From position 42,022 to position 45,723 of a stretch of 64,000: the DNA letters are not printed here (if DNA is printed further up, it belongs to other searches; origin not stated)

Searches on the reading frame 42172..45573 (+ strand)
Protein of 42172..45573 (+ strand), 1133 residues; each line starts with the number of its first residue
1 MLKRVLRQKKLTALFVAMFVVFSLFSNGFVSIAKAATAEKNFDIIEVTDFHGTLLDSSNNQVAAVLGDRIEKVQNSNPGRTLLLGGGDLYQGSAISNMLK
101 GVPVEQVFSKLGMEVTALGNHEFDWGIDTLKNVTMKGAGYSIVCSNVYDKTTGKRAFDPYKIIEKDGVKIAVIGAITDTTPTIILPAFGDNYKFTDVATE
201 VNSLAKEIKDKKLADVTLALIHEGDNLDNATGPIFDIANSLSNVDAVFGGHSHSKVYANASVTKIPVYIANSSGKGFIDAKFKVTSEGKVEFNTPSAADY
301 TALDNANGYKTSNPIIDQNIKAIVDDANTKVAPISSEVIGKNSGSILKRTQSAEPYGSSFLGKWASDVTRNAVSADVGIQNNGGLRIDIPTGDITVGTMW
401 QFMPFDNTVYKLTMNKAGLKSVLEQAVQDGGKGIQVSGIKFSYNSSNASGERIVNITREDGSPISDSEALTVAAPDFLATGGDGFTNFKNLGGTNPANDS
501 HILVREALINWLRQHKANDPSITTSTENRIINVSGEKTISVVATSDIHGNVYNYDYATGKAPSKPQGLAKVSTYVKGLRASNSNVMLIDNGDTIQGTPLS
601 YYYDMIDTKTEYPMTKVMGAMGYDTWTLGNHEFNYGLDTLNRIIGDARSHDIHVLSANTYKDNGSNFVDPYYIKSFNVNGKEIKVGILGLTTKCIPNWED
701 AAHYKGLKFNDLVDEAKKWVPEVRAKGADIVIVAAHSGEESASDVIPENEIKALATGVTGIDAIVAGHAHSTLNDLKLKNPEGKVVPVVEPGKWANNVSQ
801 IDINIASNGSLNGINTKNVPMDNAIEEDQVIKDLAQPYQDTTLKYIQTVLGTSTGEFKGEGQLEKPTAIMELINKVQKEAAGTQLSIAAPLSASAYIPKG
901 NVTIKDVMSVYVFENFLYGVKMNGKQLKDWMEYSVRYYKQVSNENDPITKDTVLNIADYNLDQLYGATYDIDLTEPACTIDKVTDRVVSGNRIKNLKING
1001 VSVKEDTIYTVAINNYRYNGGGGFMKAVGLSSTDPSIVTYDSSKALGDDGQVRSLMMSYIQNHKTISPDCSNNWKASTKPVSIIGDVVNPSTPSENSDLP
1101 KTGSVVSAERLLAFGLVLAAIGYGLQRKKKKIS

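Call 66: search_protein_families(library=pfam, proteins=[window:42172-45573:+], max_evalue=0.00001)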
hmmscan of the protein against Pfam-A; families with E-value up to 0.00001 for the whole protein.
window:42172-45573:+ (1133 aa): 3 families
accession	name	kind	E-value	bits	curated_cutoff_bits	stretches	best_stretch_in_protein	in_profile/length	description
PF02872.23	5_nucleotid_C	-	7.2e-63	211.8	23.6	2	348-489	11-157/158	5'-nucleotidase, C-terminal domain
PF00149.33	Metallophos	-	4e-24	86.5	21.5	1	540-771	2-190/191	Calcineurin-like phosphoesterase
PF09587.15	PGA_cap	-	9.6e-17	61.7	27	1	606-771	61-232/255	Bacterial capsule synthesis protein PGA_cap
